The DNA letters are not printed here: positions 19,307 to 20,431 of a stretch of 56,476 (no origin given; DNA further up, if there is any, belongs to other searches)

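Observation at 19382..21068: Two-gene HipA-like kinase module with reversed gene order, an unusual HTH partner and twin palindromic operators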

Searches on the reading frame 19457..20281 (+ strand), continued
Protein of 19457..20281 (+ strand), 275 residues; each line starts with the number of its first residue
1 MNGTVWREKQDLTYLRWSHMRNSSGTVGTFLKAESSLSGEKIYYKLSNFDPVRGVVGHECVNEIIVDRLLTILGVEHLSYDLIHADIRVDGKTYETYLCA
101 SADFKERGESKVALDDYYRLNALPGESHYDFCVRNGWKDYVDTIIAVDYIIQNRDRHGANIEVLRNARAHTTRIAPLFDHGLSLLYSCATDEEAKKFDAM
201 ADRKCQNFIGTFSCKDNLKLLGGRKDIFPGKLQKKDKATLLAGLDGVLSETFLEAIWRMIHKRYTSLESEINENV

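Call 55: get_annotated_region(hit=H4, flank=3000)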
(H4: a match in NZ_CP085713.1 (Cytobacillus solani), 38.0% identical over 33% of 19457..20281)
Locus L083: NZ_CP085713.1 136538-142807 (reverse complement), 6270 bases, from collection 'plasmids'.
description: Cytobacillus solani strain F27 plasmid unnamed, complete sequence
organism: Cytobacillus solani (NCBI taxid 1637975)
taxonomy: Bacteria; Bacillota; Bacilli; Bacillales; Bacillaceae; Cytobacillus; Cytobacillus solani
host: -; source: single cell,soil; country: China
typing (MOB-suite, as given by PLSDB): non-mobilizable
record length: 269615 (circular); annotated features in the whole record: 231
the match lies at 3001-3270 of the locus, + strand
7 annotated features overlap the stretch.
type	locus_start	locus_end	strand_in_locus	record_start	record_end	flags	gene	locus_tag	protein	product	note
CDS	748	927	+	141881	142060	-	-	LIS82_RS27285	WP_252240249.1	hypothetical protein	-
CDS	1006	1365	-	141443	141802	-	-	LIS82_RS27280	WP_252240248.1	hypothetical protein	-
CDS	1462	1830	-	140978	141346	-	-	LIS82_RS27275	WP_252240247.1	DUF6713 family protein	-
CDS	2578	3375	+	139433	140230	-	-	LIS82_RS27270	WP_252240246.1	hypothetical protein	-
CDS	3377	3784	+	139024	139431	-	-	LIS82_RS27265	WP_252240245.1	hypothetical protein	-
CDS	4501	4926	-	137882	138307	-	-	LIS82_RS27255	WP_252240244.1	chromate transporter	GO:0015703 - chromate transport [Evidence IEA]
CDS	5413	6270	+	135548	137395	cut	-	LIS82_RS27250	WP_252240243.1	AAA family ATPase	-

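Call 58: search_protein_families(library=pfam, proteins=[L082:2542-3711:+, L081:2494-3645:+, L083:2578-3372:+, L083:3377-3781:+], max_evalue=1)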
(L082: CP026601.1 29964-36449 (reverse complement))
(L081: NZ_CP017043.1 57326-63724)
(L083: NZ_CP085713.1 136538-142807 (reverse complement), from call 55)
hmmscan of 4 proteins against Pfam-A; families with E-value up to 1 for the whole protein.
L082:2542-3711:+ (390 aa): 4 families
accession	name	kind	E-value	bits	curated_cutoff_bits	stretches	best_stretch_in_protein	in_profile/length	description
PF07804.18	HipA_C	-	5e-06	26.7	30.5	1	258-308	117-164/213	HipA-like C-terminal domain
PF00454.33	PI3_PI4_kinase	-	4e-05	24.1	27.1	1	220-311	98-176/241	Phosphatidylinositol 3- and 4-kinase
PF20613.4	HipA_2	-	0.00021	21.1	27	1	185-316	37-161/240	HipA-like kinase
PF06702.18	Fam20C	-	0.08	13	26.8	1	261-280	90-109/218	Golgi casein kinase, C-terminal, Fam20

L081:2494-3645:+ (384 aa): 1 family
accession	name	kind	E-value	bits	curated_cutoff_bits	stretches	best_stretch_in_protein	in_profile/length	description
PF07804.18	HipA_C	-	0.00015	21.9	30.5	1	213-368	78-208/213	HipA-like C-terminal domain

L083:2578-3372:+ (265 aa): 3 families
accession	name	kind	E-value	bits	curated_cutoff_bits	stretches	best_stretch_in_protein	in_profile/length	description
PF07804.18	HipA_C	-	2.6e-07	30.9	30.5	1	119-193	99-170/213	HipA-like C-terminal domain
PF00454.33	PI3_PI4_kinase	-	0.0021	18.4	27.1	1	127-190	120-180/241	Phosphatidylinositol 3- and 4-kinase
PF14877.11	mIF3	-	0.11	12.6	33.8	1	177-237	60-118/177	Mitochondrial translation initiation factor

L083:3377-3781:+ (135 aa): 0 families

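Call 59: search_protein_families(library=padloc, proteins=[L082:2542-3711:+, L081:2494-3645:+, L083:2578-3372:+, L083:3377-3781:+], max_evalue=0.1)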
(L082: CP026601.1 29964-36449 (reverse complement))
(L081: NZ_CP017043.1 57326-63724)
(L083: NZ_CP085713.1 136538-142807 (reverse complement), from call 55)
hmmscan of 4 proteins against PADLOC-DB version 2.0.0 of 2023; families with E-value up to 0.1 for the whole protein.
L082:2542-3711:+ (390 aa): 13 families
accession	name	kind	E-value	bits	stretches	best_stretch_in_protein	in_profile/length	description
PDLC04340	PDC-M03A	-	7.3e-21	72.9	1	152-337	15-200/280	-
PDLC04344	PDC-M03A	-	7.1e-16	56.5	2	263-315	150-200/305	-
PDLC04339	PDC-M03A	-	1.2e-12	45.8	1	183-329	45-200/293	-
PDLC04342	PDC-M03A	-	2.5e-12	45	2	263-332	151-218/299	-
PDLC04345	PDC-M03A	-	1.1e-08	32.7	2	265-308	150-194/302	-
PDLC04341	PDC-M03A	-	2.6e-06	25.1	1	265-309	151-195/294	-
PDLC04337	PDC-M03A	-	2.6e-05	21.9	1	263-311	90-137/250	-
PDLC04348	PDC-M03B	-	0.00023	19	1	48-95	66-114/248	-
PDLC04352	PDC-M03B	-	0.0027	15.3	1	48-119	72-145/250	-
PDLC00257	LmuB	-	0.0048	13.8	1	202-278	52-126/571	AAA ATPase domain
PDLC04347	PDC-M03B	-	0.01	13.5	1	47-98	63-115/245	-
PDLC04338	PDC-M03A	-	0.01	12.8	1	263-308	259-302/428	-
PDLC04343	PDC-M03A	-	0.015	12.3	1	266-309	217-261/370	-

L081:2494-3645:+ (384 aa): 7 families
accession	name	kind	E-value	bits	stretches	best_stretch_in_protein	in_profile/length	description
PDLC04340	PDC-M03A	-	6.9e-15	53.3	1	142-308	16-184/280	-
PDLC04344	PDC-M03A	-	1.4e-11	42.5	1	145-297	22-192/305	-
PDLC04342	PDC-M03A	-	3.2e-09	34.8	1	145-300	21-197/299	-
PDLC04341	PDC-M03A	-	2.9e-07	28.2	2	145-243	20-112/294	-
PDLC04339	PDC-M03A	-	2e-06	25.4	1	250-298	135-179/293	-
PDLC04345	PDC-M03A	-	2.8e-05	21.6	1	242-301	137-197/302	-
PDLC04337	PDC-M03A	-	0.036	11.6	1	250-298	88-134/250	-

L083:2578-3372:+ (265 aa): 7 families
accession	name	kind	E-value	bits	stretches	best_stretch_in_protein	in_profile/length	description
PDLC04340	PDC-M03A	-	5.9e-14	50.2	1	74-256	72-241/280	-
PDLC04339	PDC-M03A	-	6.3e-09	33.6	1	109-187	110-183/293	-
PDLC04342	PDC-M03A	-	4.6e-08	31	1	131-189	143-201/299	-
PDLC04344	PDC-M03A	-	1.7e-07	29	1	135-209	146-219/305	-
PDLC04345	PDC-M03A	-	0.0002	18.8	1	134-184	143-195/302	-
PDLC04337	PDC-M03A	-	0.00093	16.8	1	141-181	92-132/250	-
PDLC04341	PDC-M03A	-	0.02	12.4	1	142-195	152-206/294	-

L083:3377-3781:+ (135 aa): 0 families

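Call 63: find_homologous_proteins(query=L082:2542-3711:+, max_evalue=0.001)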
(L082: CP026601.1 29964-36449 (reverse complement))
Query L082:2542-3711:+ (390 aa): 1191 proteins with E <= 0.001 among 3585 candidates; the best 120 are listed.
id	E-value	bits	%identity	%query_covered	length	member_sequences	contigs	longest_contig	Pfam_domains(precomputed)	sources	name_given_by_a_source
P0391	1.0e-265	899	98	100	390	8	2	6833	PF07804.19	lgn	-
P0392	1.4e-219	747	81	100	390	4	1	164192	PF07804.19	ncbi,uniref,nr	ncbi:hypothetical protein OW763_14025 [Clostridium aestuarii]|uniref:Protein kinase n=1 Tax=Clostrid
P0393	6.4e-218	742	79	100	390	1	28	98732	PF07804.19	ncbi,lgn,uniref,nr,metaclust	ncbi:hypothetical protein ADU80_00965 [Clostridium botulinum]|uniref:PI3K/PI4K catalytic domain-cont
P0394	1.2e-217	741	79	100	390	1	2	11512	PF07804.19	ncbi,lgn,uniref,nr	ncbi:hypothetical protein ADU78_11195 [Clostridium botulinum]|uniref:hypothetical protein n=1 Tax=Cl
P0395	1.4e-217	741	79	100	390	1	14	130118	PF07804.19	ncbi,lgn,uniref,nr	ncbi:hypothetical protein IRP63_15305 (plasmid) [Clostridium botulinum]|uniref:Protein kinase n=1 Ta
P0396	4.4e-217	739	79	100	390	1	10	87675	PF07804.19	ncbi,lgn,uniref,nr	ncbi:hypothetical protein [Clostridium botulinum]|uniref:hypothetical protein n=2 Tax=Clostridium bo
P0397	1.6e-216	737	79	100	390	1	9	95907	PF07804.19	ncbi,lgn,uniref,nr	ncbi:hypothetical protein FDC62_13720 [Clostridium botulinum]|uniref:hypothetical protein n=1 Tax=Cl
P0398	2.2e-215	733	78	100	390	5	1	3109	PF07804.19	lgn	-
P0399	3.3e-215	733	80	98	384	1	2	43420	PF07804.19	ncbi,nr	ncbi:hypothetical protein [Clostridium botulinum]|nr:hypothetical protein [Clostridium botulinum]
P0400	2.3e-214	730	79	98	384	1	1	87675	PF07804.19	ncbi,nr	ncbi:hypothetical protein [Clostridium botulinum]|nr:hypothetical protein [Clostridium botulinum]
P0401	6.5e-214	729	79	100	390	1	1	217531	PF07804.19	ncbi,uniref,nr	ncbi:hypothetical protein [Clostridium weizhouense]|uniref:PI3K/PI4K catalytic domain-containing pro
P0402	1.5e-211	721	77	100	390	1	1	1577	PF07804.19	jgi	jgi:hypothetical protein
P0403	5.5e-209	712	75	100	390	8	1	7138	PF07804.19,PF00454.34,PF20613.5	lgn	-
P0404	1.8e-206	704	76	99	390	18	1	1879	PF07804.19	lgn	-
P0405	5.2e-206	703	76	98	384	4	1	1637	PF07804.19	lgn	-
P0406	5.3e-206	702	77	100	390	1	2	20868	PF07804.19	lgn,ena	-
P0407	1.3e-202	691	74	100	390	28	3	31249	PF07804.19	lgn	-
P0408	7.0e-202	689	74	99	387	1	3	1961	PF07804.19,PF00454.34,PF20613.5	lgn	-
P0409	4.3e-193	660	73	98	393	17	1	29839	PF07804.19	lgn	-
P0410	3.6e-192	657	71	99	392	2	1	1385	PF07804.19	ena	-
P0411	1.8e-179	615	68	100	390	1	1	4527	PF07804.19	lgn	-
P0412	3.4e-107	377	46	100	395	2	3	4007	PF07804.19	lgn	-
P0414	1.3e-106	375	45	99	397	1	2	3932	PF07804.19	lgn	-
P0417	1.5e-99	352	44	99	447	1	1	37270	PF07804.19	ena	-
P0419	6.7e-91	323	43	100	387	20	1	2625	PF07804.19,PF20613.5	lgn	-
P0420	7.1e-91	323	42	100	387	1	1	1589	PF07804.19,PF20613.5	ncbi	ncbi:MAG: hypothetical protein ACRC7N_19080 [Clostridium sp.]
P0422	4.0e-86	308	40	99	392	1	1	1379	PF07804.19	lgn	-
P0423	7.7e-86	307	41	99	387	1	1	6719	PF07804.19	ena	-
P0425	1.5e-82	296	65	51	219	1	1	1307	PF07804.19,PF00454.34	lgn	-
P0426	3.3e-79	285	39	100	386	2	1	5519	PF07804.19,PF00454.34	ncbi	-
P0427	6.1e-74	268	39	99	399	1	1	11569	PF07804.19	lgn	-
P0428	3.1e-71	259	39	100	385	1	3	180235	PF07804.19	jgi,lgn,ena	jgi:hypothetical protein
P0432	6.6e-62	228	37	91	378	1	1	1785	PF07804.19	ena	-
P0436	3.6e-59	219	36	91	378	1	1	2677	PF07804.19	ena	-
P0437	9.1e-59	218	36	91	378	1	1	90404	PF07804.19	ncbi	-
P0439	8.0e-58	214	38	79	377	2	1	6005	PF07804.19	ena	-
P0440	1.3e-57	214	38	84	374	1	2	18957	PF07804.19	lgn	-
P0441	1.7e-57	213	38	84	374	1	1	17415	PF07804.19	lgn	-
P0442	2.1e-57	213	38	84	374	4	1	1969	PF07804.19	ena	-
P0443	2.6e-57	213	38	79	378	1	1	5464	PF07804.19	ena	-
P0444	2.8e-57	213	38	84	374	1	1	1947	PF07804.19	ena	-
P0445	3.5e-57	212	38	84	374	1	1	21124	PF07804.19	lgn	-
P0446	6.1e-57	212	40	75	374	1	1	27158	PF07804.19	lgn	-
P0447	6.1e-57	212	35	91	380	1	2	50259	PF07804.19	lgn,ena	-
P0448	6.4e-57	211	37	84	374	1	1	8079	PF07804.19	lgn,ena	-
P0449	7.1e-57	211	40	75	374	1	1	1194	PF07804.19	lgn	-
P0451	1.4e-56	210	38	75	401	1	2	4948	PF07804.19,PF20613.5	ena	-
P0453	3.2e-56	209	35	91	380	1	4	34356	PF07804.19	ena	-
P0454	3.3e-56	209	34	90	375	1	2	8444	PF07804.19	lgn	-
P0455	3.7e-56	209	37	84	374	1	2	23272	PF07804.19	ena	-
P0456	4.7e-56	209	34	98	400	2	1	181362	PF07804.19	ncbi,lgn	-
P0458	8.6e-56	208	37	84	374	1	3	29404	PF07804.19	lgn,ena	-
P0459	8.8e-56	208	34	96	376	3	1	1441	PF07804.19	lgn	-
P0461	1.6e-55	207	35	89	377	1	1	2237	PF07804.19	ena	-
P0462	1.7e-55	207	35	90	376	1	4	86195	PF07804.19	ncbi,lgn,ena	-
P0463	3.8e-55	206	35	89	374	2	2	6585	PF07804.19,PF20613.5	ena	-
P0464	4.6e-55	205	39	76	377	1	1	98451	PF07804.19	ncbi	-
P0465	4.9e-55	205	38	75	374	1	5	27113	PF07804.19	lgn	-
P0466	5.1e-55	205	33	98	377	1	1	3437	PF07804.19,PF20613.5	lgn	-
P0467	7.7e-55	205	34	97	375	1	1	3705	PF07804.19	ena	-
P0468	8.6e-55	204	35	82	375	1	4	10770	PF07804.19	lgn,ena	-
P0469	9.5e-55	204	38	85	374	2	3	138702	PF07804.19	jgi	jgi:hypothetical protein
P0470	1.0e-54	204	34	97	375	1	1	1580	PF07804.19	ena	-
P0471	1.2e-54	204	34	97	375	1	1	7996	PF07804.19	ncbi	-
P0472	1.4e-54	204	34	93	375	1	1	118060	PF07804.19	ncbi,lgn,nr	ncbi:hypothetical protein SAMN05216390_10985 [Lachnospiraceae bacterium KH1T2]|nr:hypothetical prote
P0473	1.5e-54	204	34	90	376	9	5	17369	PF07804.19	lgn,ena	-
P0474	1.7e-54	203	38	79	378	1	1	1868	PF07804.19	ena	-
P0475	2.3e-54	203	34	90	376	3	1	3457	PF07804.19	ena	-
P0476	2.5e-54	203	35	89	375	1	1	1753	PF07804.19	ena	-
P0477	3.0e-54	203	34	97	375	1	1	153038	PF07804.19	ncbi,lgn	-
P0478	3.3e-54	203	35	89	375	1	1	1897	PF07804.19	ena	-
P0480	4.5e-54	202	35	89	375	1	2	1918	PF07804.19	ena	-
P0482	7.4e-54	201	38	78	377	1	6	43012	PF07804.19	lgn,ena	-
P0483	7.5e-54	201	37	83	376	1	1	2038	PF07804.19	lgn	-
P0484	8.0e-54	201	33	97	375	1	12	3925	PF07804.19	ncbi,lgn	-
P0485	8.1e-54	201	34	90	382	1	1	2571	PF07804.19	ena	-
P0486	9.2e-54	201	34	87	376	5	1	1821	PF07804.19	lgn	-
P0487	1.0e-53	201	34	97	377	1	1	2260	PF07804.19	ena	-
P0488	1.1e-53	201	34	97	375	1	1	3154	PF07804.19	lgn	-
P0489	1.1e-53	201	35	97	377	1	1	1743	PF07804.19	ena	-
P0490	1.3e-53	201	38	78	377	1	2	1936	PF07804.19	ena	-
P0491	1.3e-53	201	34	86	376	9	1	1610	PF07804.19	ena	-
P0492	1.4e-53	200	34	97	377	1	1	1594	PF07804.19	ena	-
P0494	1.6e-53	200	34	89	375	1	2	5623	PF07804.19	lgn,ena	-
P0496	1.7e-53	200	38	78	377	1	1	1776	PF07804.19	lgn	-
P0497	1.8e-53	200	34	97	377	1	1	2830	PF07804.19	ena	-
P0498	1.9e-53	200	36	81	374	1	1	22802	PF07804.19,PF20613.5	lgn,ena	-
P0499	1.9e-53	200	35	91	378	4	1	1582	PF07804.19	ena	-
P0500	2.1e-53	200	34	97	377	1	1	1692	PF07804.19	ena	-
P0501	2.1e-53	200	35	81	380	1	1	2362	PF07804.19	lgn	-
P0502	2.4e-53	200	38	78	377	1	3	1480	PF07804.19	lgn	-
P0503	2.5e-53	200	36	82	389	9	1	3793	PF07804.19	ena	-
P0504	2.5e-53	200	38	78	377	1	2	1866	PF07804.19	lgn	-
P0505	2.6e-53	200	34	90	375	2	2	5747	PF07804.19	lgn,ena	-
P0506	2.6e-53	200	34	97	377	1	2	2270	PF07804.19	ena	-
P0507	2.7e-53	200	35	85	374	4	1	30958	PF07804.19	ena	-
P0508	2.7e-53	200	34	97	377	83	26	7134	PF07804.19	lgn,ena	-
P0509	2.7e-53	200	34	97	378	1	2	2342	PF07804.19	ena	-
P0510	2.7e-53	200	34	97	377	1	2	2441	PF07804.19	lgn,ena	-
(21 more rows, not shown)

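Call 75: search_protein_families(library=pfam, alignment_id=A5, max_evalue=0.00001)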
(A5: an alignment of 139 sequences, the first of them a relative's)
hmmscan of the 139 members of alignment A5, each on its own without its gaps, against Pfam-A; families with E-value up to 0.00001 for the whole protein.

A. member 1, L001:2598-3842:+ (415 aa): 3 families
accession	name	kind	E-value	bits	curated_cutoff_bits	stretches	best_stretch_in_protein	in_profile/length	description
PF00465.25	Fe-ADH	-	5.6e-46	156.6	31.3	1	32-201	1-168/168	Iron-containing alcohol dehydrogenase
PF25137.1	ADH_Fe_C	-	1.8e-34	119.6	27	1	212-414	1-193/194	Fe-containing alcohol dehydrogenase family, C-terminal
PF13685.12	Fe-ADH_2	-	2.1e-08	34.8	28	1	37-133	2-95/149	Iron-containing alcohol dehydrogenase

B. families by the number of members that match (of 139 scanned): 183 families (the first 25 are shown)
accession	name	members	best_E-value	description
PF01381.28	HTH_3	5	2.3e-15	Helix-turn-helix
PF12844.13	HTH_19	5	3.4e-13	Helix-turn-helix domain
PF03749.19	SfsA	4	5.7e-48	Sugar fermentation stimulation protein RE domain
PF00106.31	adh_short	4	2.2e-38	short chain dehydrogenase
PF00005.33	ABC_tran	4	1.4e-32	ABC transporter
PF17746.7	SfsA_N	4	3.5e-28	SfsA N-terminal OB domain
PF13560.12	HTH_31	4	8.5e-12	Helix-turn-helix domain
PF03591.19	AzlC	3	1.9e-40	AzlC protein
PF04616.20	Glyco_hydro_43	3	2.1e-24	Glycosyl hydrolases family 43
PF00072.30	Response_reg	3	4.1e-24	Response regulator receiver domain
PF03692.20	CxxCxxCC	3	2.2e-10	Putative zinc- or iron-chelating domain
PF02719.21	Polysacc_synt_2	2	6.1e-104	Polysaccharide biosynthesis protein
PF13347.12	MFS_2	2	3.1e-88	MFS/sugar transport protein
PF00380.25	Ribosomal_S9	2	1.3e-51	Ribosomal protein S9/S16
PF08282.18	Hydrolase_3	2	3.2e-45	haloacid dehalogenase-like hydrolase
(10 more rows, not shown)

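Call 76: search_protein_families(library=padloc, alignment_id=A5, max_evalue=0.00001)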
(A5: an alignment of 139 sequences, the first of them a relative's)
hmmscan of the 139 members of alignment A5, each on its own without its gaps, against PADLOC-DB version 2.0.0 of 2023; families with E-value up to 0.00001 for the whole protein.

A. member 1, L001:2598-3842:+ (415 aa): 0 families

B. families by the number of members that match (of 139 scanned): 53 families (the first 25 are shown)
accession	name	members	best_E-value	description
PDLC03954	RmrA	5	3.2e-12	-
PDLC02926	HTH_VI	5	5.5e-12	-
PDLC04135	mad3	4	2.5e-27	mads_3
PDLC03951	RmrA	4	5.9e-13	-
PDLC03952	RmrA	4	7e-08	-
PDLC03945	RmrA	4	1.6e-07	-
PDLC03947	RmrA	4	2e-07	-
PDLC03944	RmrA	4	4.4e-07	-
PDLC04775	PDC-M69A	3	1.4e-10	-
PDLC04140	mad8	3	3.4e-10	mads_8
PDLC04142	capH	3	2e-09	capH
PDLC03949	RmrA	3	5.1e-08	-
PDLC04832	PDC-S03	2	1.6e-40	-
PDLC04833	PDC-S03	2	6e-26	-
PDLC04834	PDC-S03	2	2e-25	-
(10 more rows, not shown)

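Call 79: search_dna_similar(query=window:19457-20281:+, collection=phages, mode=protein, max_evalue=0.001, max_rows=15)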
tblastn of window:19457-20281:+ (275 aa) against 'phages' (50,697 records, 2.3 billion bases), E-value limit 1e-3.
Records with a match: 6; places in all: 6; records where one place covers at least 80% of the query: 0.
Best place of each record, by identity: <60% 6.
By first word of the organism name: Bacteriophage 5; Clostridioides 1.
By host as written in the record: - 5; Clostridioides sp. ES-S-0173-01 1.
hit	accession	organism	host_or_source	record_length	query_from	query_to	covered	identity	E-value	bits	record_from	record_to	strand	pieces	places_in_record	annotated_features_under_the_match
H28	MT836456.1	Bacteriophage sp.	human fecal samples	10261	26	193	61%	28.2%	9e-5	49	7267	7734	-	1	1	record has no annotation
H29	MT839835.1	Bacteriophage sp.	human fecal samples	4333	58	227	62%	27.5%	3e-4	48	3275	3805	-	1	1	record has no annotation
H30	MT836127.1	Bacteriophage sp.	human fecal samples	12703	54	193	51%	27.9%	4e-5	50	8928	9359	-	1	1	record has no annotation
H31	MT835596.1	Bacteriophage sp.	human fecal samples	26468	58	186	47%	28.4%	1e-4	49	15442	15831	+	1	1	record has no annotation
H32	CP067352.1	Clostridioides phage ES-S-0173-01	Clostridioides sp. ES-S-0173-01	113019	59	184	46%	27.5%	1e-7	59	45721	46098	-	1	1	record has no annotation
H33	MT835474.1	Bacteriophage sp.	human fecal samples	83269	136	222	32%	36.7%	3e-5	51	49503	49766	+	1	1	record has no annotation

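Call 88: find_encoding_contigs(protein=P0472, flank=2500, max_places=2)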
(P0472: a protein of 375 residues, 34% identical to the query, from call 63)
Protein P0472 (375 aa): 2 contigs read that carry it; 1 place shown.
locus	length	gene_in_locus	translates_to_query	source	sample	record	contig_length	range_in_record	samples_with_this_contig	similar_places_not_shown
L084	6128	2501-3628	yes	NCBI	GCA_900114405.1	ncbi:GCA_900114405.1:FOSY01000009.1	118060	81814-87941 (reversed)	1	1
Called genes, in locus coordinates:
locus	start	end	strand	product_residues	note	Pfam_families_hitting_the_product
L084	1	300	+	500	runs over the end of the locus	PF12161:HsdM_N, PF02384:N6_Mtase, PF01170:UPF0020, PF07669:Eco57I (weak)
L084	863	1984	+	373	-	PF01420:Methylase_S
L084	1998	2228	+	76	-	PF12668:DUF3791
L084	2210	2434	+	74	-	-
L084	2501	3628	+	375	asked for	PF07804:HipA_C (weak)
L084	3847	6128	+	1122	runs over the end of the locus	PF13643:DUF4145, PF04313:HSDR_N (weak), PF04851:ResIII, PF00270:DEAD, PF18766:SWI2_SNF2, PF00271:Helicase_C (weak), PF08463:EcoEI_R_C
